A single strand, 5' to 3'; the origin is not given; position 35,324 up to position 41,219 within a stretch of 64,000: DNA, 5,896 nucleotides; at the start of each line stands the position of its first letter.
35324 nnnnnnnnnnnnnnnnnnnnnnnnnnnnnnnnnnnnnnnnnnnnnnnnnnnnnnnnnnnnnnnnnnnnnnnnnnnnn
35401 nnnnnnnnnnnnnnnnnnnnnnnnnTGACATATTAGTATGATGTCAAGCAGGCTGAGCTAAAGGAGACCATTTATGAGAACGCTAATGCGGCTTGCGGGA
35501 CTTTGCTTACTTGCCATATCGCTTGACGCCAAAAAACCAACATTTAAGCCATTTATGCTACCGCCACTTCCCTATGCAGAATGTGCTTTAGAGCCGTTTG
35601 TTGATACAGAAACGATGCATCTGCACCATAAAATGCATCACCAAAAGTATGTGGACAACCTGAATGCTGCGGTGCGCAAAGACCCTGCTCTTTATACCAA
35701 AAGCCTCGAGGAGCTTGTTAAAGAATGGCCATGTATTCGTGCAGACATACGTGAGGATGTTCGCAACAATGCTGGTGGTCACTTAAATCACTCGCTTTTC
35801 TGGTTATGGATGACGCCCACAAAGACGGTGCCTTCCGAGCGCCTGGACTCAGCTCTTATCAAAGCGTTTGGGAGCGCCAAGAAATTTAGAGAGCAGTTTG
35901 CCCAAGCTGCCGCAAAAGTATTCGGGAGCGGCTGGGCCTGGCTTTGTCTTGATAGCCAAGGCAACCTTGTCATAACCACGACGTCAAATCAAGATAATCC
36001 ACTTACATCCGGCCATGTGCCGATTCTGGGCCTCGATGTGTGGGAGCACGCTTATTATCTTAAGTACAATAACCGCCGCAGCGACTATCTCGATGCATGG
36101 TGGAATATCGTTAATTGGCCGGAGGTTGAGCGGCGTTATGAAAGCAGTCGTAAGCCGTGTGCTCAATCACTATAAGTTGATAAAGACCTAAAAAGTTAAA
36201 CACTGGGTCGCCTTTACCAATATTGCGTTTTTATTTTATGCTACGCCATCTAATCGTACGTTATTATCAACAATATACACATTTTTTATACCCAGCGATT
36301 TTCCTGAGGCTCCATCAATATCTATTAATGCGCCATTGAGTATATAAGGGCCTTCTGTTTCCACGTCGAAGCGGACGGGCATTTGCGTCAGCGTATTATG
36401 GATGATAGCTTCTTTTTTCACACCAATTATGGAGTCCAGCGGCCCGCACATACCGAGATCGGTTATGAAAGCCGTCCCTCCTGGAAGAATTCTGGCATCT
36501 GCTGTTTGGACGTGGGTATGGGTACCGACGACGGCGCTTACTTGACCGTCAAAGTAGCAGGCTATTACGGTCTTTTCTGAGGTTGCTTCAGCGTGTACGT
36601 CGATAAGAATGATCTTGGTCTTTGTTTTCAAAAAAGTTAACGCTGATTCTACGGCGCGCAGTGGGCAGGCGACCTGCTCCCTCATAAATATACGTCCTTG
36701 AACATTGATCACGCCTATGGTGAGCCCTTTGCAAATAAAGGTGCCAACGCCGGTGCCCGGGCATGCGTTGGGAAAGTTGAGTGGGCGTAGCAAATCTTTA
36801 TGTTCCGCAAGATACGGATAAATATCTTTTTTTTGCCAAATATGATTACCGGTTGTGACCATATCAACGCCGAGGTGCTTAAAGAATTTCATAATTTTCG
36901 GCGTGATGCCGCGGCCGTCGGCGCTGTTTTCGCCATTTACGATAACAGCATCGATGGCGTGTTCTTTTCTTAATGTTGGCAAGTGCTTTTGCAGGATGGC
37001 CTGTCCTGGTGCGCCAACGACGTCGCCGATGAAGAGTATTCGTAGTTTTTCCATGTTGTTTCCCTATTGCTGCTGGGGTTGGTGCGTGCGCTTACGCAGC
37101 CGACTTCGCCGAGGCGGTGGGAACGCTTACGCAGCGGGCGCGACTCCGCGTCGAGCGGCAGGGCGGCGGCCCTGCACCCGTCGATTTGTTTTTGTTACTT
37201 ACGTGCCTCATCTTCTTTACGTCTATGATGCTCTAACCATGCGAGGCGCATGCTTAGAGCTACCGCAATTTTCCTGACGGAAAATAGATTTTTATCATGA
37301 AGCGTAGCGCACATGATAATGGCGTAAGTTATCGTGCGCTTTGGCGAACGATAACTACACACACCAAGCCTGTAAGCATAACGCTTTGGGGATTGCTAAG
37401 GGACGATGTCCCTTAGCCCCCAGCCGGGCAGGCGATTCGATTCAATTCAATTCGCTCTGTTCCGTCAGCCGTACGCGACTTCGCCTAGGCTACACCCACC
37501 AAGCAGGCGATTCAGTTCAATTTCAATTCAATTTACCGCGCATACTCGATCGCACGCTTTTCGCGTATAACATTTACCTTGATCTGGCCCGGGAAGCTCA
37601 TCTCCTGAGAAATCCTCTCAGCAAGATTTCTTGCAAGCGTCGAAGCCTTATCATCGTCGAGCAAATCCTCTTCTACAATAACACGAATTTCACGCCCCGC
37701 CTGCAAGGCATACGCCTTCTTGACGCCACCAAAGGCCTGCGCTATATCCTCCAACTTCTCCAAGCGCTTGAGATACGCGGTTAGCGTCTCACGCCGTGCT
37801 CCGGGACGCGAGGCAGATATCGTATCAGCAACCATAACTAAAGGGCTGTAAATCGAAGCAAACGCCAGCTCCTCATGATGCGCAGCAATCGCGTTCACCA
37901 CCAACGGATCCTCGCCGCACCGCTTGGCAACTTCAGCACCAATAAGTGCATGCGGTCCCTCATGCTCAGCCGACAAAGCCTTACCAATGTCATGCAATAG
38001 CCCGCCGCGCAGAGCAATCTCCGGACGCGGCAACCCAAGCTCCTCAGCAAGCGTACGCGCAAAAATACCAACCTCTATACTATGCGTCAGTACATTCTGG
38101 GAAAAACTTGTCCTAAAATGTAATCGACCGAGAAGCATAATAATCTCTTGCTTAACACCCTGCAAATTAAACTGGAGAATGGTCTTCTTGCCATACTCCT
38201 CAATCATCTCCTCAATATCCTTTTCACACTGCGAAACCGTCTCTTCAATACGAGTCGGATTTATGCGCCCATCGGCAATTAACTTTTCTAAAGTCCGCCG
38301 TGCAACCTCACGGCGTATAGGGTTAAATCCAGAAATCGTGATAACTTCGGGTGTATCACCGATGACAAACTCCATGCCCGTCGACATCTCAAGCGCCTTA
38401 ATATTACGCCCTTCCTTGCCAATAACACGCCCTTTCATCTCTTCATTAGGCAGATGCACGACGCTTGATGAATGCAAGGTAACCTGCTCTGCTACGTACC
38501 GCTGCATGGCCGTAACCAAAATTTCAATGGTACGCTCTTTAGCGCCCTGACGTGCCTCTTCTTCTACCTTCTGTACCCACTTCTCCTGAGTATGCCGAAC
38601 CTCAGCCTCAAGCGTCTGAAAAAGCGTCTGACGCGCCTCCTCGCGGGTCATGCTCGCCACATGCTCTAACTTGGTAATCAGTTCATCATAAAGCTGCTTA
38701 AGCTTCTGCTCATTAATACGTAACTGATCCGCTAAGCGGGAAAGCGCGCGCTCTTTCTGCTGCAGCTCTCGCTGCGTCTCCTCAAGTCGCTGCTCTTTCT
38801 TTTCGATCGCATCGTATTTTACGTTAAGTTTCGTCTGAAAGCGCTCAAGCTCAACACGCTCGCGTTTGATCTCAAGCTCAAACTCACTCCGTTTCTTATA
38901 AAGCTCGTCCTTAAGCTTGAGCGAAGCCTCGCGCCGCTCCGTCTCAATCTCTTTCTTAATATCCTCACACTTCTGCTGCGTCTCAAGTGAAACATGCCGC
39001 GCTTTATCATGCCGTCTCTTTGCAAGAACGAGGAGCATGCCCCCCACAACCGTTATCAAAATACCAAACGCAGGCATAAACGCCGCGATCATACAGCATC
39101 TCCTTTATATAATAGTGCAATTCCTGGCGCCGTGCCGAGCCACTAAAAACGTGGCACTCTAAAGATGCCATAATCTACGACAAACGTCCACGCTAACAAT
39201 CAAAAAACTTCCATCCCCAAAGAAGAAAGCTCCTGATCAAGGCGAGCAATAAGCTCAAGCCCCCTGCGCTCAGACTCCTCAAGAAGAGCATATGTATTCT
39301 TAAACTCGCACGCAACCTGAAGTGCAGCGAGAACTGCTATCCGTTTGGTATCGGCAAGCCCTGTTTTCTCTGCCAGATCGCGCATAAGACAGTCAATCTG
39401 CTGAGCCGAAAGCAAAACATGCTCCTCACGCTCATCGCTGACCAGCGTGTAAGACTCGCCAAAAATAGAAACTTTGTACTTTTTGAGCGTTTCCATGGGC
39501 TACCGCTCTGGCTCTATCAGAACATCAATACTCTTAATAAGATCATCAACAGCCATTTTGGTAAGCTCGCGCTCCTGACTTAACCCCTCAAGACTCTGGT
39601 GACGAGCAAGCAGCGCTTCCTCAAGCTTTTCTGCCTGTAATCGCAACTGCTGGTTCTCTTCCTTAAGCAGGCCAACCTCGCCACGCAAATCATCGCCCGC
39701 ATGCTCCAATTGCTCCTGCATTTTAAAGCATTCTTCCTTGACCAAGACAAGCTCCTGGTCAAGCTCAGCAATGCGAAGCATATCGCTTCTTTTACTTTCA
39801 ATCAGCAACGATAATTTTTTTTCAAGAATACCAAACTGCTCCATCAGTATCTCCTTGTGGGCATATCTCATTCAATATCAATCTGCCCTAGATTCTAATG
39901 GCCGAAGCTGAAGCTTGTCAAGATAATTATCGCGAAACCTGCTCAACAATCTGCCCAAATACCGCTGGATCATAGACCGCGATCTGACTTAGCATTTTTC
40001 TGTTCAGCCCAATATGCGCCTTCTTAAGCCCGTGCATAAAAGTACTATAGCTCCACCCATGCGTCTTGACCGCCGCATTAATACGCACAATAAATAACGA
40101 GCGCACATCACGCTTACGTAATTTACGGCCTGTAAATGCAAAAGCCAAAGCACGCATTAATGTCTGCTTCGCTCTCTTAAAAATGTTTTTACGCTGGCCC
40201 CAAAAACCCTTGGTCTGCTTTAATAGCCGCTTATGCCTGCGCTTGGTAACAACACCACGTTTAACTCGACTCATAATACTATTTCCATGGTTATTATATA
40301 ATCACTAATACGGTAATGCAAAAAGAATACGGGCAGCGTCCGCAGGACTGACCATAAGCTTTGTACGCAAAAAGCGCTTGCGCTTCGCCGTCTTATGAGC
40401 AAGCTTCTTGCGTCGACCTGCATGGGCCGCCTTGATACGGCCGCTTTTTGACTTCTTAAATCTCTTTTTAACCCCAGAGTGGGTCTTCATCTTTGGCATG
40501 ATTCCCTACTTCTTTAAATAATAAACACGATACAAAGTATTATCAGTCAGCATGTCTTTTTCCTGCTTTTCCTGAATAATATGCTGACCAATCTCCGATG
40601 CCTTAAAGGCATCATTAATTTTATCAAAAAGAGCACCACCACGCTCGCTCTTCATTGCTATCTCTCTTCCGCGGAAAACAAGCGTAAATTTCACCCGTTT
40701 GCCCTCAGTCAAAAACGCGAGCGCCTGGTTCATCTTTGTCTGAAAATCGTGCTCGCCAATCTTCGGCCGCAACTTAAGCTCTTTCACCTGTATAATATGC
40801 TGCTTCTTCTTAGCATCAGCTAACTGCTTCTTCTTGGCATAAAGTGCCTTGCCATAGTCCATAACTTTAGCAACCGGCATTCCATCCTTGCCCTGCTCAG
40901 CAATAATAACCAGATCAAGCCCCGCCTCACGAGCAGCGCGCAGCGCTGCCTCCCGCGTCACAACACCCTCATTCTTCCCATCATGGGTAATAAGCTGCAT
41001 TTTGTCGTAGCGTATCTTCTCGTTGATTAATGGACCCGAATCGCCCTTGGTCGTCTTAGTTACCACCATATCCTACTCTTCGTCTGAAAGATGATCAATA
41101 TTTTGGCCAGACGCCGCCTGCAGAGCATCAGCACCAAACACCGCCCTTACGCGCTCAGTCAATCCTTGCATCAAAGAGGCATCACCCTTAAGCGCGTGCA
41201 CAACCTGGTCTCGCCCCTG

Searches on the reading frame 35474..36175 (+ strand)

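Call 27: search_protein_families(library=pfam, proteins=[window:35474-36175:+], max_evalue=0.00001)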
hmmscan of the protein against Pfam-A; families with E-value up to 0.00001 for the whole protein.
window:35474-36175:+ (233 aa): 2 families
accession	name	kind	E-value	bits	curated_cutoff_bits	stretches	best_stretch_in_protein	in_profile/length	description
PF02777.23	Sod_Fe_C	-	2.6e-42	143.4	20.9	1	120-221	1-102/102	Iron/manganese superoxide dismutases, C-terminal domain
PF00081.27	Sod_Fe_N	-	1.1e-25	90.3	27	1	27-113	2-81/82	Iron/manganese superoxide dismutases, alpha-hairpin domain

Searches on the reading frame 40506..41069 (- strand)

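Call 77: search_protein_families(library=pfam, proteins=[window:40506-41069:-], max_evalue=0.001)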
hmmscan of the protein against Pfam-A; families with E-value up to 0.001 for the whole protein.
window:40506-41069:- (187 aa): 2 families
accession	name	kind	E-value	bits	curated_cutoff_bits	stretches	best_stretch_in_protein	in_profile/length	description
PF05198.21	IF3_N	-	5.6e-21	74.9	26.9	1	15-84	1-68/70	Translation initiation factor IF-3, N-terminal domain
PF00707.27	IF3_C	-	3.4e-20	72.2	34.8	1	93-157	1-64/86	Translation initiation factor IF-3, C-terminal domain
